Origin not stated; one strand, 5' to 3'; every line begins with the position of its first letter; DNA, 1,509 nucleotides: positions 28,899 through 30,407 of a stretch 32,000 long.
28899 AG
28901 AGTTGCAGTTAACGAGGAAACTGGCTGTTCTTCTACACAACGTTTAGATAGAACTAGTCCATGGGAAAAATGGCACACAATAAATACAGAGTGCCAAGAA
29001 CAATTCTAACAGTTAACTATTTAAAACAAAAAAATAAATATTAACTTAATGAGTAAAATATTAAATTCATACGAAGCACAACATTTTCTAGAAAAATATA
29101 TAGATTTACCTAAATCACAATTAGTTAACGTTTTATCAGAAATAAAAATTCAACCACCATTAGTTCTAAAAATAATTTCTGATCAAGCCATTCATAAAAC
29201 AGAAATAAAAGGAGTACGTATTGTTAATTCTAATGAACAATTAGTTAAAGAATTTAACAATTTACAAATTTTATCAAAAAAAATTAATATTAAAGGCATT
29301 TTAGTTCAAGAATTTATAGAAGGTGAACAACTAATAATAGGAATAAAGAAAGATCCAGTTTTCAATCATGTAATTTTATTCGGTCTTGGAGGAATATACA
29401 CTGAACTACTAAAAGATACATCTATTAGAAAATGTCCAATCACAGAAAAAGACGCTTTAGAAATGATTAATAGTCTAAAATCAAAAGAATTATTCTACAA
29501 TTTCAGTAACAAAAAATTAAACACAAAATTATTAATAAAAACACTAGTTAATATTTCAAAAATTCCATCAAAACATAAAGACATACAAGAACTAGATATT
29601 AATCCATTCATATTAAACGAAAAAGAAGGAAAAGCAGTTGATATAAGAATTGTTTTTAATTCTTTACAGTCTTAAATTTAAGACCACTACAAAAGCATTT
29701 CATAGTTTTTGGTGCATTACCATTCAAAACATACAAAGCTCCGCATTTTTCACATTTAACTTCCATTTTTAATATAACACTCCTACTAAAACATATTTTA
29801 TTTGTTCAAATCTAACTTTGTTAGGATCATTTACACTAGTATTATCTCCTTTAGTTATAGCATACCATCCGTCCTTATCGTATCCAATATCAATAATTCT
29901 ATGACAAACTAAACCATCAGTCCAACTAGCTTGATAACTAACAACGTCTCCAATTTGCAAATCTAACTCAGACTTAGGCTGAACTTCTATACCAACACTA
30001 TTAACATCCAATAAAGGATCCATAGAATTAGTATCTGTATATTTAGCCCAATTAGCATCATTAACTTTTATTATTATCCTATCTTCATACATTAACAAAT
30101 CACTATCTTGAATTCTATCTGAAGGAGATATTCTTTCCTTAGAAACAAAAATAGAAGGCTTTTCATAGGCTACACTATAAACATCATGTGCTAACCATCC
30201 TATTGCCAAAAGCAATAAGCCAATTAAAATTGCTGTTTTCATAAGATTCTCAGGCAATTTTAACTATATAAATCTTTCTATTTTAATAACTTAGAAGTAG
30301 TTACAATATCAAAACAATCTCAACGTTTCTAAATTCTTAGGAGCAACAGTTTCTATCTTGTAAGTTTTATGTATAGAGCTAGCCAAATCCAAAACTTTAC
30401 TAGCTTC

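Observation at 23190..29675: Compact module for converting a 2-oxoacid to acetate, ATP and H2, encoded as one unit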

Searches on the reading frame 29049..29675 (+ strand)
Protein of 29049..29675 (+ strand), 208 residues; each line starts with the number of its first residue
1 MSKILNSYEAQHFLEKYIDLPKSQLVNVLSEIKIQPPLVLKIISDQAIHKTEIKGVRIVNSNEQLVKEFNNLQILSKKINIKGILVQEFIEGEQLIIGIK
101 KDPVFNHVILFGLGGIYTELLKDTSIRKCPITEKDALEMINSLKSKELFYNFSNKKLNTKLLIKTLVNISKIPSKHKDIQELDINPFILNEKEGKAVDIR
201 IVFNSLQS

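Call 3: search_protein_families(library=pfam, proteins=[window:29049-29675:+], max_evalue=0.01)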
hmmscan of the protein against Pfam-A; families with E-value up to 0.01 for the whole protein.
window:29049-29675:+ (208 aa): 1 family
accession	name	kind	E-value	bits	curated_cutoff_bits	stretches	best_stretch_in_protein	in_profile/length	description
PF13549.11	ATP-grasp_5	-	2.9e-43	148.3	27.6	1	4-202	9-220/221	ATP-grasp domain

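Call 4: search_protein_families(library=ncbifam, proteins=[window:29049-29675:+], max_evalue=0.01)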
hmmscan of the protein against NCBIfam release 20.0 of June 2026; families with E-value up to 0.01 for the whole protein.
window:29049-29675:+ (208 aa): 3 families
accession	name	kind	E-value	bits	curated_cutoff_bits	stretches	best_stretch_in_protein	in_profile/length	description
NF045492.1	HydPropCoALig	equivalog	1.2e-37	129.7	1300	1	28-204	48-230/700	3-hydroxypropionate--CoA ligase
NF045493.1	HydDutCoALig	equivalog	7.3e-35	120.7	1300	1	21-202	502-697/698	4-hydroxybutyrate--CoA ligase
NF045494.1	AcCoALig_Archglob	equivalog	2.3e-27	95.7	1200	1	33-203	37-205/665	acetate--CoA ligase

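Call 28: search_solved_structures(query=window:29049-29675:+, max_evalue=0.00001, show_alignments=1)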
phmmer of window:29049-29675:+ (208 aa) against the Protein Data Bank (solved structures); distinct sequences matched with E-value up to 0.00001: 8.
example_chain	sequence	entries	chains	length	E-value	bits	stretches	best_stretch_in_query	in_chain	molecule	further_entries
9y43_A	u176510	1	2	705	8e-32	113.7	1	32-205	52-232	3-hydroxypropionate--CoA ligase [ADP-forming]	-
4xyl_B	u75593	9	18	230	1.6e-31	112.8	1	6-203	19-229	beta subunit of Acyl-CoA synthetase (NDP forming) | Uncharacterized protein | beta subunit of acetyl-CoA synthetase (NDP forming)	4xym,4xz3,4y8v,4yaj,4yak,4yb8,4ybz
8wzu_A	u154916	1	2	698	2.8e-30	108.7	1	9-201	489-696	4-hydroxybutyrate--CoA ligase [ADP-forming]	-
1wr2_A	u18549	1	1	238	3e-30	108.6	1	7-203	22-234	hypothetical protein PH1789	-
7cm9_A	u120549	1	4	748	5.4e-14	55.6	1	20-199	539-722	DMSP lyase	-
9isb_A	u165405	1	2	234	2.4e-11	46.9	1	12-201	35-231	Protein acetyltransferase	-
9isq_A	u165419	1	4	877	1.6e-10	44.2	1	13-201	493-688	Protein acetyltransferase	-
9it0_A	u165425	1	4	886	1.7e-10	44.2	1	13-201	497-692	Protein acetyltransferase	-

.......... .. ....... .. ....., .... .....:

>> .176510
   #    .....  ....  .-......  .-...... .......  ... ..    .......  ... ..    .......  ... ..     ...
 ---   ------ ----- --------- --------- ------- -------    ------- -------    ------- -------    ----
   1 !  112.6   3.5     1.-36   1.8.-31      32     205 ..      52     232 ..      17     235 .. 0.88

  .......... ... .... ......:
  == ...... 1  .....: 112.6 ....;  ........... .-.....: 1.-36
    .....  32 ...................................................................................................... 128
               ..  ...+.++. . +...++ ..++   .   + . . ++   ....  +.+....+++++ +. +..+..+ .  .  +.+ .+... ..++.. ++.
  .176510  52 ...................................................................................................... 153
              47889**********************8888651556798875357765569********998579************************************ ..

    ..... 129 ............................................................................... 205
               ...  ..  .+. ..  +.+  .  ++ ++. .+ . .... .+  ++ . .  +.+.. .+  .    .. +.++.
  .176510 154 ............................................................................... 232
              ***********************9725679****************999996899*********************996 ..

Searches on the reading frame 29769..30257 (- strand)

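Call 3: search_protein_families(library=pfam, proteins=[window:29769-30257:-], max_evalue=0.01)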
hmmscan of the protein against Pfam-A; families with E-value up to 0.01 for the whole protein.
window:29769-30257:- (162 aa): 0 families

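Call 4: search_protein_families(library=ncbifam, proteins=[window:29769-30257:-], max_evalue=0.01)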
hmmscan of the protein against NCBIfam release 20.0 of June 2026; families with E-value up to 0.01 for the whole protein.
window:29769-30257:- (162 aa): 2 families
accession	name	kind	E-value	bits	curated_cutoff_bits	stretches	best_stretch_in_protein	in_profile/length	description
TIGR02228.1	sigpep_I_arch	equivalog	7.4e-12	45.4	51.85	1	76-152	38-113/158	signal peptidase I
NF046067.1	SigPepSipWBacil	equivalog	1e-08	35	190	1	77-154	46-122/189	signal peptidase I SipW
